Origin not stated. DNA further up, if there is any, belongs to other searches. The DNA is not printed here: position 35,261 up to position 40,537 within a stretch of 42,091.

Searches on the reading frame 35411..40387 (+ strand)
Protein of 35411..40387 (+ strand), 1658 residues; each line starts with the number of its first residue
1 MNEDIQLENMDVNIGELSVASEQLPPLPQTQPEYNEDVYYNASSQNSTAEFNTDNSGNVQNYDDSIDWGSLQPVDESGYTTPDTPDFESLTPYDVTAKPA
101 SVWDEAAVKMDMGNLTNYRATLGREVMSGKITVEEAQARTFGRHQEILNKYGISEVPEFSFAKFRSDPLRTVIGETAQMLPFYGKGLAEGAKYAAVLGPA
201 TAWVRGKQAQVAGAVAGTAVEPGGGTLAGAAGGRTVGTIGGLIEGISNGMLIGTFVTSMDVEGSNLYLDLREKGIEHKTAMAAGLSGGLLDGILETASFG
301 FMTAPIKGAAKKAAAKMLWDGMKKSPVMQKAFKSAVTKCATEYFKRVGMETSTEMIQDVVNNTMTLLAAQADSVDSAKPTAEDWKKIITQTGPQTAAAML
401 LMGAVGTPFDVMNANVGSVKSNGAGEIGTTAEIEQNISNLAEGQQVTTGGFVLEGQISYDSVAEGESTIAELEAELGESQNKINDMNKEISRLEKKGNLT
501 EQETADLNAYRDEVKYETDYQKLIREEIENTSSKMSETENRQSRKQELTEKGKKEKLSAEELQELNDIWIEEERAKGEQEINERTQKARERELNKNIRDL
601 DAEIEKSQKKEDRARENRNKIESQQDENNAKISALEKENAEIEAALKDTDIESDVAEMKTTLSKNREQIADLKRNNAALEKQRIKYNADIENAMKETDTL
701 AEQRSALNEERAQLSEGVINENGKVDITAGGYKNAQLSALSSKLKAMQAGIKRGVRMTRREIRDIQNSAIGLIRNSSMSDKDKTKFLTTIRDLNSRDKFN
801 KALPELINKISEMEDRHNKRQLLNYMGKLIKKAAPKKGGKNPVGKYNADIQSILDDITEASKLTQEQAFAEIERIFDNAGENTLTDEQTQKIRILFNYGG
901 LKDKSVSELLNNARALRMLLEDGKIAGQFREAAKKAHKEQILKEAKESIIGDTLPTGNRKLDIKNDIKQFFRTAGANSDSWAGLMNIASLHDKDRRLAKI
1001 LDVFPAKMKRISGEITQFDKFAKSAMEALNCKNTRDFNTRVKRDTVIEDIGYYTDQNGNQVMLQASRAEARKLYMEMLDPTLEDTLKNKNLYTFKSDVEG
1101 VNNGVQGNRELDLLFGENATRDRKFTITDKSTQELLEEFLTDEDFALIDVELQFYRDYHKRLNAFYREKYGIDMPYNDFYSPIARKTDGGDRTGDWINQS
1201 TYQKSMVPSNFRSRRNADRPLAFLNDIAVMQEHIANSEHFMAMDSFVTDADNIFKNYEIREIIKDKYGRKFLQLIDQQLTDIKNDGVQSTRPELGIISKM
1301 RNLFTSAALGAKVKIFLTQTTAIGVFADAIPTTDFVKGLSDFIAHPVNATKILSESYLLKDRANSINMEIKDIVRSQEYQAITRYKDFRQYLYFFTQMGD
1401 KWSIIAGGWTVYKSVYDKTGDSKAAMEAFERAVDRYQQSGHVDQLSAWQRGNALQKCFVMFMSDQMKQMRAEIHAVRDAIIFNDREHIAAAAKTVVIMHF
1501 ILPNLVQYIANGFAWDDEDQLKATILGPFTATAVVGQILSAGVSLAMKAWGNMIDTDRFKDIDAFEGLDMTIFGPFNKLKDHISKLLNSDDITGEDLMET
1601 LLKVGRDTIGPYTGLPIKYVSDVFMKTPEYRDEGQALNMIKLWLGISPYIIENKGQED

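Call 9: search_protein_families(library=pfam, proteins=[window:35411-40387:+], max_evalue=0.1)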
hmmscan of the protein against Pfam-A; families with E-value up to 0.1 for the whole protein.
window:35411-40387:+ (1658 aa): 1 family
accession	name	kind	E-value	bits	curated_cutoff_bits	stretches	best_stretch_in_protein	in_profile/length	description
PF13181.12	TPR_8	-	0.049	14.3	25.7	0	1415-1436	10-31/34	Tetratricopeptide repeat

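Call 19: search_protein_families(library=phrogs, proteins=[window:35411-40387:+], max_evalue=0.001)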
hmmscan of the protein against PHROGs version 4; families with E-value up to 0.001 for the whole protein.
window:35411-40387:+ (1658 aa): 1 family
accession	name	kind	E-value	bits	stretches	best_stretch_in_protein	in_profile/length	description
phrog_9880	-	unknown function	2.9e-28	99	1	1197-1617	1758-2193/2231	-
